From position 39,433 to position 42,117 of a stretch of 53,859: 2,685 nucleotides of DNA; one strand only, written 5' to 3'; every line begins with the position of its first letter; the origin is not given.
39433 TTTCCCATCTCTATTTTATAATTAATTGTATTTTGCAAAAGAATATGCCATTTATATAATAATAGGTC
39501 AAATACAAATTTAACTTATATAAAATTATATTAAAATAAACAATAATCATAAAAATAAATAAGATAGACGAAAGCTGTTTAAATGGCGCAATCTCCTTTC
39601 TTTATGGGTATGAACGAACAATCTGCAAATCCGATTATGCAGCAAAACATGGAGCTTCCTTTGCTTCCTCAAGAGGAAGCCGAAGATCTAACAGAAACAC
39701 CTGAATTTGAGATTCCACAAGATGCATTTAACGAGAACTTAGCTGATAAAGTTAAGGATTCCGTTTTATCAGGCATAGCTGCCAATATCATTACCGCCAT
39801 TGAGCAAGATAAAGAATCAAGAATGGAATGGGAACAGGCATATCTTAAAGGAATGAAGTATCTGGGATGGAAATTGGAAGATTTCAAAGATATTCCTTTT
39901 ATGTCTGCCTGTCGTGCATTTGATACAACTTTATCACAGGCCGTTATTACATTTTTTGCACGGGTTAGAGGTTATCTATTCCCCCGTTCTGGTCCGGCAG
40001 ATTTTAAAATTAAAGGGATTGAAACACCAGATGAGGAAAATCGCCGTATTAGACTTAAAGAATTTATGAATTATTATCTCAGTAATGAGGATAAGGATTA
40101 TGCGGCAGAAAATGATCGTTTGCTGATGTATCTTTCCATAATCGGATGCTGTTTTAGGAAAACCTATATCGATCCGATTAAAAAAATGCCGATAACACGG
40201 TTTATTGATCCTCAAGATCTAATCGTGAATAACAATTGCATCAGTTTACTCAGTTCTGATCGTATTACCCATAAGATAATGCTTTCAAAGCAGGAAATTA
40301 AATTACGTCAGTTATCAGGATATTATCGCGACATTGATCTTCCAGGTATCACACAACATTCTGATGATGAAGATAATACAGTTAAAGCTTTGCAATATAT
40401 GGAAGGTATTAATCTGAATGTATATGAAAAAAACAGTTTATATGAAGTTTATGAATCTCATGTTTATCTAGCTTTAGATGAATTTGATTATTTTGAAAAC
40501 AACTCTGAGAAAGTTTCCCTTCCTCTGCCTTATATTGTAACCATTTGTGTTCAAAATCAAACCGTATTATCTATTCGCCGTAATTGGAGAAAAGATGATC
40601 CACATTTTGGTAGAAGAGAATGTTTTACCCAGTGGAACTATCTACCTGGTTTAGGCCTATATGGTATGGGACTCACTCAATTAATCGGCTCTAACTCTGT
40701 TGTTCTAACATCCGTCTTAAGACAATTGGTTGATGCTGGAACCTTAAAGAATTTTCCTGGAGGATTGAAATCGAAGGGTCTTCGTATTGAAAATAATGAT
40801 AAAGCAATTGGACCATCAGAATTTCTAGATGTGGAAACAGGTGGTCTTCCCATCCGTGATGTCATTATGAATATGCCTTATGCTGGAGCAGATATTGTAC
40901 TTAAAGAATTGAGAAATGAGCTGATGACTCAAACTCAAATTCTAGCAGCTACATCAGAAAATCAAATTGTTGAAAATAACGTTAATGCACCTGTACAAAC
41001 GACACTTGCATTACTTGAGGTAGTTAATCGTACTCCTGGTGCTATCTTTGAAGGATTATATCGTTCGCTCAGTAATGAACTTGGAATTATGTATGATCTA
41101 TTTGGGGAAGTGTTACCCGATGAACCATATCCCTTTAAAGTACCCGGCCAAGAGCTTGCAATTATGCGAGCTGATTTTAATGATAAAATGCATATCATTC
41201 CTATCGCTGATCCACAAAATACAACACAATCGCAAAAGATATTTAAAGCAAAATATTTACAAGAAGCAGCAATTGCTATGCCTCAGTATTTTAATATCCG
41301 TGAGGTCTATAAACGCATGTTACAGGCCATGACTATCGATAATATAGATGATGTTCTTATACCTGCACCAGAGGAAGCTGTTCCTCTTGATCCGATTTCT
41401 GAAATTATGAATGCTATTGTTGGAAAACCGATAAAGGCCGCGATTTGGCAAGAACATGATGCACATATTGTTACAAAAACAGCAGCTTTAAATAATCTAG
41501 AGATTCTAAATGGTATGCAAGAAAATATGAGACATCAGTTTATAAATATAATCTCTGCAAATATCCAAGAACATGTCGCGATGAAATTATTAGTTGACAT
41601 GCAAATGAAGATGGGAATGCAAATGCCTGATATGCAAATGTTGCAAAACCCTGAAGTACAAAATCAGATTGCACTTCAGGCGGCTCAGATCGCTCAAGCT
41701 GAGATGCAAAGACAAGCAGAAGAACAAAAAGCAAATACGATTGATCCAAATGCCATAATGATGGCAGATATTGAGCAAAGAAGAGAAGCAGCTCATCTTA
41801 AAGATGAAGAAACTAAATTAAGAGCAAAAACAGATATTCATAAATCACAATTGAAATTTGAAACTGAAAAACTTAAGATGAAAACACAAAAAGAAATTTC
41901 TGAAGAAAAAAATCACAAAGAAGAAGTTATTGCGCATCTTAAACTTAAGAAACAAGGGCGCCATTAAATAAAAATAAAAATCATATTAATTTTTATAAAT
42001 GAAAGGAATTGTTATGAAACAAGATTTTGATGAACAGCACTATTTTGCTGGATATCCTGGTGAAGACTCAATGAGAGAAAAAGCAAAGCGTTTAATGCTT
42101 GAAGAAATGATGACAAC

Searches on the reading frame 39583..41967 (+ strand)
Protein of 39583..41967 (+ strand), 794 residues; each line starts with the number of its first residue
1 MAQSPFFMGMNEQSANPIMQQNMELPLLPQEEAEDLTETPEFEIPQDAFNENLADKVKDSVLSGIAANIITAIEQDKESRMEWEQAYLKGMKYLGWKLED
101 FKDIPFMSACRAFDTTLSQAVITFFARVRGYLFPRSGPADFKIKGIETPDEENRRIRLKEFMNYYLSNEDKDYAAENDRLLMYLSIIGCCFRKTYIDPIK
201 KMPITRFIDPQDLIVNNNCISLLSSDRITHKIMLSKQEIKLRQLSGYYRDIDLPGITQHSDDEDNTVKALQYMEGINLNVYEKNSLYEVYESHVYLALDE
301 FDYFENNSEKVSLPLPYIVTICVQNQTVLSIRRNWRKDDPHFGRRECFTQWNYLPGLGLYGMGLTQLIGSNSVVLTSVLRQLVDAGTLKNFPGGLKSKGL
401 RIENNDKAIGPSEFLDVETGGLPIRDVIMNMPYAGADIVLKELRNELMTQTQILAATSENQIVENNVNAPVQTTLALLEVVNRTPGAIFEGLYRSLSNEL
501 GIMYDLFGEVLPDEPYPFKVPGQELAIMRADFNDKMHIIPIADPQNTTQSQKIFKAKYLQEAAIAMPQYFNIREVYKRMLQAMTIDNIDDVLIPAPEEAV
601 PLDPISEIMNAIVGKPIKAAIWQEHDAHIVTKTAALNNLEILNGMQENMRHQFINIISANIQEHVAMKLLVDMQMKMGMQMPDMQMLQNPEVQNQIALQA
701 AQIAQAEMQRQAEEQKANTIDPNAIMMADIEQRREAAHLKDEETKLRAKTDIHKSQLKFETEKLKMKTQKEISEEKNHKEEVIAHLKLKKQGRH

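Call 18: search_protein_families(library=phrogs, proteins=[window:39583-41967:+], max_evalue=0.001)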
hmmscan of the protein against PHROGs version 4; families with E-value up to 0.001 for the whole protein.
window:39583-41967:+ (794 aa): 1 family
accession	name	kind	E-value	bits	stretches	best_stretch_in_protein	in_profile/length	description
phrog_1216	-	head and packaging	9.4e-14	51.9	1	176-433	185-431/714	portal protein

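Call 54: search_dna_similar(query=window:39583-41967:+, collection=phages, mode=protein, max_rows=15)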
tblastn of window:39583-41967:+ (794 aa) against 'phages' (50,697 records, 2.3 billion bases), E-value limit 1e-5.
Records with a match: 18; places in all: 18; records where one place covers at least 80% of the query: 0.
Best place of each record, by identity: <60% 18.
By first word of the organism name: Caulobacter 4; Caudoviricetes 4; Pelagibacter 2; Roseobacter 2; Planktothrix 2; phage 1; Phage 1; Synechococcus 1; Alcaligenes 1.
By host as written in the record: - 5; Caulobacter vibrioides CB15 3; Candidatus Pelagibacter sp. HTCC1062 2; Roseobacter sp. FZCC0083 2; unknown 1; Gammaproteobacteria 1; Synechococcus sp. 1; Planktothricoides raciborskii 1; and 2 more.
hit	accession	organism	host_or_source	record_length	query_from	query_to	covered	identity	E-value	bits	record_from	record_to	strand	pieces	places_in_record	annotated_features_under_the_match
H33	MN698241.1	Pelagibacter phage HTVC027P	Candidatus Pelagibacter sp. HTCC1062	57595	52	667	78%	34.9%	7e-101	348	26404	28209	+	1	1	hypothetical protein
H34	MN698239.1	Pelagibacter phage HTVC023P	Candidatus Pelagibacter sp. HTCC1062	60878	47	667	78%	34.4%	5e-97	337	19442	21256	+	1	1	hypothetical protein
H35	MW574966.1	phage 023Pt_psg01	unknown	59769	43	670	79%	33.6%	9e-94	328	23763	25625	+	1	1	head to tail connecting protein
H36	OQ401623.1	Roseobacter phage CRP-901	Roseobacter sp. FZCC0083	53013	49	667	78%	33.4%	2e-83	297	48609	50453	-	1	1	head to tail connecting protein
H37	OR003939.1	Phage DSL-LC04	Gammaproteobacteria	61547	18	631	77%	33.1%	6e-91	320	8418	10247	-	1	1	portal protein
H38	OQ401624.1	Roseobacter phage CRP-902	Roseobacter sp. FZCC0083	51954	49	667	78%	32.6%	1e-83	298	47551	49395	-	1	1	head to tail connecting protein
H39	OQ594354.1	Synechococcus phage MinM2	Synechococcus sp.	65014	52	638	74%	31.2%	9e-72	263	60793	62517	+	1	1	hypothetical protein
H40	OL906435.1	Planktothrix phage Pag-Yong1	Planktothrix agardhii FACHB-1261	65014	52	638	74%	31.2%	9e-72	263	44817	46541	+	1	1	portal protein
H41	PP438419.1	Planktothrix phage Pra-JY27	Planktothricoides raciborskii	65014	52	638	74%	31.2%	9e-72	263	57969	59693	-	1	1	hypothetical protein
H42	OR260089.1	Caulobacter phage GB2A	Caulobacter vibrioides CB15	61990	49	667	78%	28.7%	4e-59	224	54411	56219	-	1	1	hypothetical protein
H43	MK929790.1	Caulobacter phage RW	Caulobacter vibrioides CB15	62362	49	667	78%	28.7%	4e-59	224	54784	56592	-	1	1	hypothetical protein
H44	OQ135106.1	Caulobacter phage RLK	Caulobacter vibrioides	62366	49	667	78%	28.7%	4e-59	224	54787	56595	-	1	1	RLK_gp094c: hypothetical protein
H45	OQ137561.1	Caulobacter phage KcrB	Caulobacter vibrioides CB15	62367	49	667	78%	28.7%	4e-59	224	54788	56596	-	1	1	KcrB_gp094c: hypothetical protein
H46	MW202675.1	Caudoviricetes sp.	Manatee Spring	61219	41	612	72%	29.9%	1e-58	223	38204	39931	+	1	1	head to tail connecting protein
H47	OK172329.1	Alcaligenes phage vB_Af_QDWS535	Alcaligenes faecalis 10106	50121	23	604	73%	29.0%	1e-44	180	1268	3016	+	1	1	hypothetical protein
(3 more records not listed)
